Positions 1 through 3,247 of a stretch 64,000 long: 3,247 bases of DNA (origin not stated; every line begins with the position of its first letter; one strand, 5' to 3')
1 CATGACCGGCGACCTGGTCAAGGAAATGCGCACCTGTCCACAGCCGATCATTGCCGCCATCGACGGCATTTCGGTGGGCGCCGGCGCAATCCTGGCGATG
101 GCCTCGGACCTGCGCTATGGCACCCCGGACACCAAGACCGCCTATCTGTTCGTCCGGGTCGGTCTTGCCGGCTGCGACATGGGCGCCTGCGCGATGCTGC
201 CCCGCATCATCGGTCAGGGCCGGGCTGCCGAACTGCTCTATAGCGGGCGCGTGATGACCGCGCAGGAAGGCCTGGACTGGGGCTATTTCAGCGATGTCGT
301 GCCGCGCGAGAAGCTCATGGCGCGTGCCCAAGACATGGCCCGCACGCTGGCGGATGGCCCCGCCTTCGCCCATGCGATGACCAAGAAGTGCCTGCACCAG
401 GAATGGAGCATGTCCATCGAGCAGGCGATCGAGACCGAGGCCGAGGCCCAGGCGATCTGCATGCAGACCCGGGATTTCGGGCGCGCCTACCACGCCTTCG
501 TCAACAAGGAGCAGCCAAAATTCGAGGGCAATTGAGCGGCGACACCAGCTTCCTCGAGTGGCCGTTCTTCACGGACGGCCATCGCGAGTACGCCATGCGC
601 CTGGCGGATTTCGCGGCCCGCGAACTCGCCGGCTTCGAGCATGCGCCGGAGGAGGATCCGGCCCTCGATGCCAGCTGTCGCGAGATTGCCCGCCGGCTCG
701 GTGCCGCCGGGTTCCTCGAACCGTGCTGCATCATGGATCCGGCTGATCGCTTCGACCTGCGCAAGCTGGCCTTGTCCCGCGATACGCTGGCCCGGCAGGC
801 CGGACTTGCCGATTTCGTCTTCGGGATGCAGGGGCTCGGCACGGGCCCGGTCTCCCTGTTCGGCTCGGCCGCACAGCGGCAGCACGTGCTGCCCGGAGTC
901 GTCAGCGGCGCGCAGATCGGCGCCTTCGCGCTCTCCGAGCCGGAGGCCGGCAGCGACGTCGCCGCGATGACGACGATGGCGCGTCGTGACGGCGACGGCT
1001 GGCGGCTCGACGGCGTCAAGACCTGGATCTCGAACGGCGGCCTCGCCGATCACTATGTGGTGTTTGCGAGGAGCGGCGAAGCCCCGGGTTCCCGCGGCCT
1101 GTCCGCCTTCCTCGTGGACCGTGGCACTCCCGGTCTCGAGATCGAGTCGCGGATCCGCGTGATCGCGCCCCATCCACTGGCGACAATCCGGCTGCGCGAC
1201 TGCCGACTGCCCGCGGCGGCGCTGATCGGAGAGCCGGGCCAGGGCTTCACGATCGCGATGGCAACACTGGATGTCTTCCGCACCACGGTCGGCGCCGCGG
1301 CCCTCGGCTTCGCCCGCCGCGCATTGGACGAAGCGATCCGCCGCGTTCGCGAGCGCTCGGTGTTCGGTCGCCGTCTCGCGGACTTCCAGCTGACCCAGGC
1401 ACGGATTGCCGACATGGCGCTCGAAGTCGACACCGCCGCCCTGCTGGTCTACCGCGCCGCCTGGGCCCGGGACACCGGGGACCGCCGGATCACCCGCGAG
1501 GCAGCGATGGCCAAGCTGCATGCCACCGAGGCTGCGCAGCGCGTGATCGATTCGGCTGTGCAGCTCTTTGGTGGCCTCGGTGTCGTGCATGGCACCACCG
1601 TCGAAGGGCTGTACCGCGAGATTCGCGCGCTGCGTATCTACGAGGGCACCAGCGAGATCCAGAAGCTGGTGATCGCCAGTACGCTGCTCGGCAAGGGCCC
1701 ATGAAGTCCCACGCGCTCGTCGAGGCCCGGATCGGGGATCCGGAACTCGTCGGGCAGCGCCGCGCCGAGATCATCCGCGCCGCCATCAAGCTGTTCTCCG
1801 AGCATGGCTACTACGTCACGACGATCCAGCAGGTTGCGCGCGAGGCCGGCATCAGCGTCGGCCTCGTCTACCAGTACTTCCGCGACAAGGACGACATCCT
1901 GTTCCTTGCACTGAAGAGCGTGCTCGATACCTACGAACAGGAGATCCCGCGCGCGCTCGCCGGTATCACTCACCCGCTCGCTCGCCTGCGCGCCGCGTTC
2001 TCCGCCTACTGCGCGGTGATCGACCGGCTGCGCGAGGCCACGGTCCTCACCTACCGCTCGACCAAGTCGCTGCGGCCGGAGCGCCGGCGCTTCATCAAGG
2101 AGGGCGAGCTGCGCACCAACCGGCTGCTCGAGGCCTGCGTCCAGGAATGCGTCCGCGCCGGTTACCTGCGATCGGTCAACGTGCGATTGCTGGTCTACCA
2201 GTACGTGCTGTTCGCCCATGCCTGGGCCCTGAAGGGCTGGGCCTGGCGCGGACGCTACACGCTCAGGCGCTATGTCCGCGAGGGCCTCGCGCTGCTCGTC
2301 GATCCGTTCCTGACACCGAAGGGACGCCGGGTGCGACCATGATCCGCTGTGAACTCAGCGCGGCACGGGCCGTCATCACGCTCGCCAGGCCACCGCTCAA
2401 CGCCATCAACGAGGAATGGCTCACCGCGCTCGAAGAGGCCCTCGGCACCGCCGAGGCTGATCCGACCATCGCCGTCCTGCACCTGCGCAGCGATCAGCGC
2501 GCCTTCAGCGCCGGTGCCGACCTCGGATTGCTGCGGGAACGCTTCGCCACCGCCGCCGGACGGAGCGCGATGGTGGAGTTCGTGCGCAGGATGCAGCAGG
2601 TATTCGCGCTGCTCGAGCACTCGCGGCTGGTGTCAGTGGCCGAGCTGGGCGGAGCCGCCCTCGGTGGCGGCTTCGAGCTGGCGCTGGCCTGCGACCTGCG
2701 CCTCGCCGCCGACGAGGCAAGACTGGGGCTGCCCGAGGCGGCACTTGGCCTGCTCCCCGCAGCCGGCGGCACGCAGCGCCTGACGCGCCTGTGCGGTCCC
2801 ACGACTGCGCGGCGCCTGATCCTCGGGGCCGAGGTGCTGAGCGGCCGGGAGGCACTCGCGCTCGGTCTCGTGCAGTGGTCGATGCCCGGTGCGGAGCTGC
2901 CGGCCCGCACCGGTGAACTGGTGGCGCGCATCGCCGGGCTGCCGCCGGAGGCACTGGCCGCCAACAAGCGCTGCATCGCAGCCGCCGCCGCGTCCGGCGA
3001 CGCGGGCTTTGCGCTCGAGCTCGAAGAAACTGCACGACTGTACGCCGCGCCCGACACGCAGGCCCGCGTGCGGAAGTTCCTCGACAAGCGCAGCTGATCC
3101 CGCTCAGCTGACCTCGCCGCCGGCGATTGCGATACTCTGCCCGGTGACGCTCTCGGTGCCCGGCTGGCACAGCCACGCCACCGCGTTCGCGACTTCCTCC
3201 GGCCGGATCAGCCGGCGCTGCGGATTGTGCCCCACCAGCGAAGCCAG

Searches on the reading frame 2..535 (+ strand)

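Call 19: search_protein_families(library=pfam, proteins=[window:2-535:+], max_evalue=0.0001)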
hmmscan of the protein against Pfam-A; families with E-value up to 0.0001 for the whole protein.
window:2-535:+ (177 aa): 2 families
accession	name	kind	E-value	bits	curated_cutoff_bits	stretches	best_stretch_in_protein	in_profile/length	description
PF00378.25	ECH_1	-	1.1e-30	107.2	27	1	4-176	79-250/251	Enoyl-CoA hydratase/isomerase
PF16113.10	ECH_2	-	6.4e-12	46.1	27.2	1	6-111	80-183/335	Enoyl-CoA hydratase/isomerase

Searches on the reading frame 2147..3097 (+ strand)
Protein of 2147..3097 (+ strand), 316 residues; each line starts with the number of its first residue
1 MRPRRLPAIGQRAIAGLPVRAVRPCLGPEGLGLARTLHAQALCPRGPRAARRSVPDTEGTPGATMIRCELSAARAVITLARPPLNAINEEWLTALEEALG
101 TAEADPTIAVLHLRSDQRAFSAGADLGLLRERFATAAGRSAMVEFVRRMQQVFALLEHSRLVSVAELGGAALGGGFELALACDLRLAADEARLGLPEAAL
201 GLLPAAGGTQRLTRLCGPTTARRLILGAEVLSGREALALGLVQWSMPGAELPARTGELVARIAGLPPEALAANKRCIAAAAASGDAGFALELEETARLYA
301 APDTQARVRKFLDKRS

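Call 19: search_protein_families(library=pfam, proteins=[window:2147-3097:+], max_evalue=0.0001)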
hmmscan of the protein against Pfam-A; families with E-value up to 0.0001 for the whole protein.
window:2147-3097:+ (316 aa): 2 families
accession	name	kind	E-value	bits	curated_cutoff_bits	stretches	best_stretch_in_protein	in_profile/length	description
PF00378.25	ECH_1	-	1.1e-40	140.1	27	1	73-315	5-244/251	Enoyl-CoA hydratase/isomerase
PF16113.10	ECH_2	-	2.1e-27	97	27.2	1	76-263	3-189/335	Enoyl-CoA hydratase/isomerase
